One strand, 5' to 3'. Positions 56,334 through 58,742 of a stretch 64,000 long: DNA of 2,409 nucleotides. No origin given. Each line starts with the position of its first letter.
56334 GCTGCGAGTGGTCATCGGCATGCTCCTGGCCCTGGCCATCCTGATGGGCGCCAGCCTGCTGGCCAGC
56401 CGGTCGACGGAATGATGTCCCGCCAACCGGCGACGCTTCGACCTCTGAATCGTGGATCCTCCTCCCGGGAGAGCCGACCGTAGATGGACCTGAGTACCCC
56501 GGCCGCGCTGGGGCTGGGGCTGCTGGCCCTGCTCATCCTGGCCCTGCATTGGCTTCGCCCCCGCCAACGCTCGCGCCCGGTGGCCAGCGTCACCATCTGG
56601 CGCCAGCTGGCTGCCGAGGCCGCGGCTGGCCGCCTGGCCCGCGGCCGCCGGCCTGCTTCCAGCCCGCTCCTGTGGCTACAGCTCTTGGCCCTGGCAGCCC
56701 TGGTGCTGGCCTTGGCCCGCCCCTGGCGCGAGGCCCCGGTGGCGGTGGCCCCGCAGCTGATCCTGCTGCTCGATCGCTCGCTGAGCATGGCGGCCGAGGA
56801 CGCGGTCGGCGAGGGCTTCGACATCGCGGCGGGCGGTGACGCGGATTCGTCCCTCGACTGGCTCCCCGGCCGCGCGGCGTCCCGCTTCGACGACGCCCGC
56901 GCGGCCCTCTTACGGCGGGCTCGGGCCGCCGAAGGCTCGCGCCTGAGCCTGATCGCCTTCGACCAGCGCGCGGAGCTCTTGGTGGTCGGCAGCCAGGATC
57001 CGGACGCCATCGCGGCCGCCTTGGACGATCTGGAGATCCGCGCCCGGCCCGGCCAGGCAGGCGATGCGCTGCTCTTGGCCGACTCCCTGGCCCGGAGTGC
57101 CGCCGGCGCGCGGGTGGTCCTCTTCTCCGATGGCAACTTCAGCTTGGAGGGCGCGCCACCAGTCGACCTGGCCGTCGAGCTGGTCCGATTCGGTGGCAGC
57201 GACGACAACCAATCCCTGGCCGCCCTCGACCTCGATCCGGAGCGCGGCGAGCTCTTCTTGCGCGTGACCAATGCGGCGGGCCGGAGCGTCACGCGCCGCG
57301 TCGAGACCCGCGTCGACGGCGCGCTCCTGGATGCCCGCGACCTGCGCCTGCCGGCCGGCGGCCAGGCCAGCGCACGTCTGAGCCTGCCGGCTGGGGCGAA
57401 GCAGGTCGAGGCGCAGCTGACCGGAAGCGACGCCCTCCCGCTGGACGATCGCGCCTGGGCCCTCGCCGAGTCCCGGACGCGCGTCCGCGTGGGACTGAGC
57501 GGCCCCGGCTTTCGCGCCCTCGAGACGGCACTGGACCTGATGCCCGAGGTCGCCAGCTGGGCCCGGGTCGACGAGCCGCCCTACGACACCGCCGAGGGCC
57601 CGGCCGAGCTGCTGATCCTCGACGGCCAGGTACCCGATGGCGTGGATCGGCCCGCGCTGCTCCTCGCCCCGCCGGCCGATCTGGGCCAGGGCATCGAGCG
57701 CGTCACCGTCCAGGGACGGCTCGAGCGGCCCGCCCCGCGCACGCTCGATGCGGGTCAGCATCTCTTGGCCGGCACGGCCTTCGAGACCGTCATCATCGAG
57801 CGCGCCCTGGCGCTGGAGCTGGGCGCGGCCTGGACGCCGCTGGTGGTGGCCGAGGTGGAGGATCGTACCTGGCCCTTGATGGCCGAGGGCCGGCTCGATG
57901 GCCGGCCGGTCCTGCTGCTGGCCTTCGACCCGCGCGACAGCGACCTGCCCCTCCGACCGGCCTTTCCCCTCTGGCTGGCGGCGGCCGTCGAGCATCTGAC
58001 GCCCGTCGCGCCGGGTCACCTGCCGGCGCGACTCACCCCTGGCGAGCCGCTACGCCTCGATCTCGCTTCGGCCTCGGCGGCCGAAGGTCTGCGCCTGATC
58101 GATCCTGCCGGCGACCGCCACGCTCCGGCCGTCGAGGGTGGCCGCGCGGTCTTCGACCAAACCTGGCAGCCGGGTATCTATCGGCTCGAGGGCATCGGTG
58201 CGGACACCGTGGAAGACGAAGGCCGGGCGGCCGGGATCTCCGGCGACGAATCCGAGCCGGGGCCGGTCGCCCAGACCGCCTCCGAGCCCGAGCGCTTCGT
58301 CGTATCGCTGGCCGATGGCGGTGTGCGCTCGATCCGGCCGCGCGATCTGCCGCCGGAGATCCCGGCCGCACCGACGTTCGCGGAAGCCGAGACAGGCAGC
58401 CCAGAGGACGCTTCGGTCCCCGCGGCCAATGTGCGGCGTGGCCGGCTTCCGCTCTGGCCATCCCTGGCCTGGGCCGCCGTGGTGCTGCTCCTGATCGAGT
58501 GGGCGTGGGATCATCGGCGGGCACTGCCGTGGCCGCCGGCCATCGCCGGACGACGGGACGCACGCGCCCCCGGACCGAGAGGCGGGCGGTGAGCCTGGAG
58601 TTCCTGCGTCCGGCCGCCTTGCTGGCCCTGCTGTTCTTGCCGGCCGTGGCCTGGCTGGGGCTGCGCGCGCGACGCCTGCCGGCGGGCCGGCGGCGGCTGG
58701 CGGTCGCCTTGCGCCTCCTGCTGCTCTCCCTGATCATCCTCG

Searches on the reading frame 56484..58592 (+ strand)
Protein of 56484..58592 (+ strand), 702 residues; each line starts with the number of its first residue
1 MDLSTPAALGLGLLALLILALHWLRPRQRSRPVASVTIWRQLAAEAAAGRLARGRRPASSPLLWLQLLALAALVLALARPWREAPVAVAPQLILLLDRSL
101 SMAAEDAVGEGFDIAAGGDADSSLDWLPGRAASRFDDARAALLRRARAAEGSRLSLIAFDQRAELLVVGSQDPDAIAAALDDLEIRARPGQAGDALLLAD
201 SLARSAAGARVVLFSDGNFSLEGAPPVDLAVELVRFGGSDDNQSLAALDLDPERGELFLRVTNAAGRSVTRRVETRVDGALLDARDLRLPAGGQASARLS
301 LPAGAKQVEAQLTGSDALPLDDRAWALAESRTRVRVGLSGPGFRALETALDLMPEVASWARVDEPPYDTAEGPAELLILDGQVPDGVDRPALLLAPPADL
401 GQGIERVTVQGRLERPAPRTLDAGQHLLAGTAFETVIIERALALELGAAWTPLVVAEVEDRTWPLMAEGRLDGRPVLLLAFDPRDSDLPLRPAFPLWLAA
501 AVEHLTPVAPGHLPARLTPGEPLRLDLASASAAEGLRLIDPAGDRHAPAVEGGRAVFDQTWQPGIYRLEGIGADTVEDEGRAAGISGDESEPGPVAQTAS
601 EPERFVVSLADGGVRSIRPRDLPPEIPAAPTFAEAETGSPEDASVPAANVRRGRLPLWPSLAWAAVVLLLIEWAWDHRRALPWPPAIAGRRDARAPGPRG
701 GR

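Call 96: search_protein_families(library=pfam, proteins=[window:56484-58592:+], max_evalue=0.00001)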
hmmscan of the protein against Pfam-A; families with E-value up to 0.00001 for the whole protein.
window:56484-58592:+ (702 aa): 2 families
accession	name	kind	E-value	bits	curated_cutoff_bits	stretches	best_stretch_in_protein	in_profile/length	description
PF13519.12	VWA_2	-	1.1e-09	39.3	27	1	92-217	1-106/107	von Willebrand factor type A domain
PF07584.16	BatA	-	2.2e-08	34.8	25.9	1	3-80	4-77/77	Aerotolerance regulator N-terminal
